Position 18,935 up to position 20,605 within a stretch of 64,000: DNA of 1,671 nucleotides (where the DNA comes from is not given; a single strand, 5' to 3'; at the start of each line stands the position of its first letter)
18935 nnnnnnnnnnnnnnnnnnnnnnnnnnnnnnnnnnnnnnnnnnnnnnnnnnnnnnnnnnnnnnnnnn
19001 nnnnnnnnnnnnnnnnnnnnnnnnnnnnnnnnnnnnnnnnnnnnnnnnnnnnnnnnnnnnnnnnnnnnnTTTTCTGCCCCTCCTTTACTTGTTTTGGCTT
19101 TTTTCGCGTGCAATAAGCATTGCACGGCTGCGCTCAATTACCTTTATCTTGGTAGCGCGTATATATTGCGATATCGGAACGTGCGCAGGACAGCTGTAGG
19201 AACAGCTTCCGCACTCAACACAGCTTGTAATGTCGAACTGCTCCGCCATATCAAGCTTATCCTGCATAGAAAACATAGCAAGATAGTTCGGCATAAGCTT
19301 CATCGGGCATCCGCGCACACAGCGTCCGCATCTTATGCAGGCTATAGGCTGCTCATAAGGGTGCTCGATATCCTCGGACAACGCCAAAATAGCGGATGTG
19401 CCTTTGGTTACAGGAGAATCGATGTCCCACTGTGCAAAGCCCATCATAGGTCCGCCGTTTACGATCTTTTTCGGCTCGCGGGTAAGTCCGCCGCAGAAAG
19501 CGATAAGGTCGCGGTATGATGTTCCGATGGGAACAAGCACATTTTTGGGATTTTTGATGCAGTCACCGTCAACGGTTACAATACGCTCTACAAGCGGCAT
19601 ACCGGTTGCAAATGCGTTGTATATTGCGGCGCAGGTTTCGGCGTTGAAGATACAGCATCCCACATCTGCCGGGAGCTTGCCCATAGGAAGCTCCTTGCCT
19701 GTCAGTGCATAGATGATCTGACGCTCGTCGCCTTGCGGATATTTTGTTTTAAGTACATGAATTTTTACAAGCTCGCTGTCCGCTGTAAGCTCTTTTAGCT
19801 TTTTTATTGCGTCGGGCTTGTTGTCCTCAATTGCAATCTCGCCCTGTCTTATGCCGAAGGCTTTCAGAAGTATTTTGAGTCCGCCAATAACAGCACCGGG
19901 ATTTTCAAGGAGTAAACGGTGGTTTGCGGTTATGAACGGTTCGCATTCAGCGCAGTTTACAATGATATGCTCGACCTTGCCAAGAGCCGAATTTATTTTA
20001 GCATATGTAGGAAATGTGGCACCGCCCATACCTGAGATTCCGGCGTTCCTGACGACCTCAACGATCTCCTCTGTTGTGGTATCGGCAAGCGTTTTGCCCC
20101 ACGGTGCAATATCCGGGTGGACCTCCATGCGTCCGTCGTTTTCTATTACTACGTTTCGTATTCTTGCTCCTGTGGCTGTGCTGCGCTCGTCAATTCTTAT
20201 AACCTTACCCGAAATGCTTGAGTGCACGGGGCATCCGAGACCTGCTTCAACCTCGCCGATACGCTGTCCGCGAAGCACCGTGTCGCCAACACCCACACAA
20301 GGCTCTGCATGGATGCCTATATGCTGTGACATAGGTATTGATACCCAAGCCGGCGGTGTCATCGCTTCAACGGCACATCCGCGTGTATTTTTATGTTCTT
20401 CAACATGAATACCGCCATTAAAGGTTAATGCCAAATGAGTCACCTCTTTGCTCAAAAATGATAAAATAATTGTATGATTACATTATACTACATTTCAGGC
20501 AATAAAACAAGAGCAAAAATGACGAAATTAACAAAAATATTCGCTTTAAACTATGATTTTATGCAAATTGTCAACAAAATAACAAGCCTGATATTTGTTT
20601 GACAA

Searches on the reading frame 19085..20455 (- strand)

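Call 20: search_protein_families(library=pfam, proteins=[window:19085-20455:-])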
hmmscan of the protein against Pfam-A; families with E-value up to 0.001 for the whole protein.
window:19085-20455:- (456 aa): 14 families
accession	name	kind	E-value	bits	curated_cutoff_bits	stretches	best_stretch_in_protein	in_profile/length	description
PF01512.22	Complex1_51K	-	4.3e-48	163.5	31.2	1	135-279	1-149/150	Nuo51 FMN-binding domain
PF13375.12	RnfC_N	-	9.7e-30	103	25.6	1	11-108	2-100/101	RnfC Barrel sandwich hybrid domain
PF10531.15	SLBB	-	1.8e-14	53.7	27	1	292-341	1-55/55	SLBB domain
PF13237.11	Fer4_10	-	3.8e-08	33.6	25.5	1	366-423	2-53/53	4Fe-4S dicluster domain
PF13187.11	Fer4_9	-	7.8e-08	32.7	27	1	372-425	1-50/52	4Fe-4S dicluster domain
PF12838.12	Fer4_7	-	4.9e-07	30.6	27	1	373-425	2-51/52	4Fe-4S dicluster domain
PF13183.11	Fer4_8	-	2.3e-06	28.5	27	1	372-426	4-68/68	4Fe-4S dicluster domain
PF17179.9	Fer4_22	-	1.2e-05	26.5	27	0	401-425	70-94/95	4Fe-4S dicluster domain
PF13534.11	Fer4_17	-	1.6e-05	25.8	22.2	1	372-426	1-60/61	4Fe-4S dicluster domain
PF12837.12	Fer4_6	-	2.6e-05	24.4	25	0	372-385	8-21/24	4Fe-4S binding domain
PF13484.11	Fer4_16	-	0.00023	22.3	30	0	373-391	2-20/66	4Fe-4S double cluster binding domain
PF14691.11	Fer4_20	-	0.00054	20.2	25.8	0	411-447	23-61/113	Dihydroprymidine dehydrogenase domain II, 4Fe-4S cluster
PF12797.12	Fer4_2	-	0.00093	19.5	24.5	0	408-424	6-22/22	4Fe-4S binding domain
PF13746.11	Fer4_18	-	0.00094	19.8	27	0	399-435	48-84/114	4Fe-4S dicluster domain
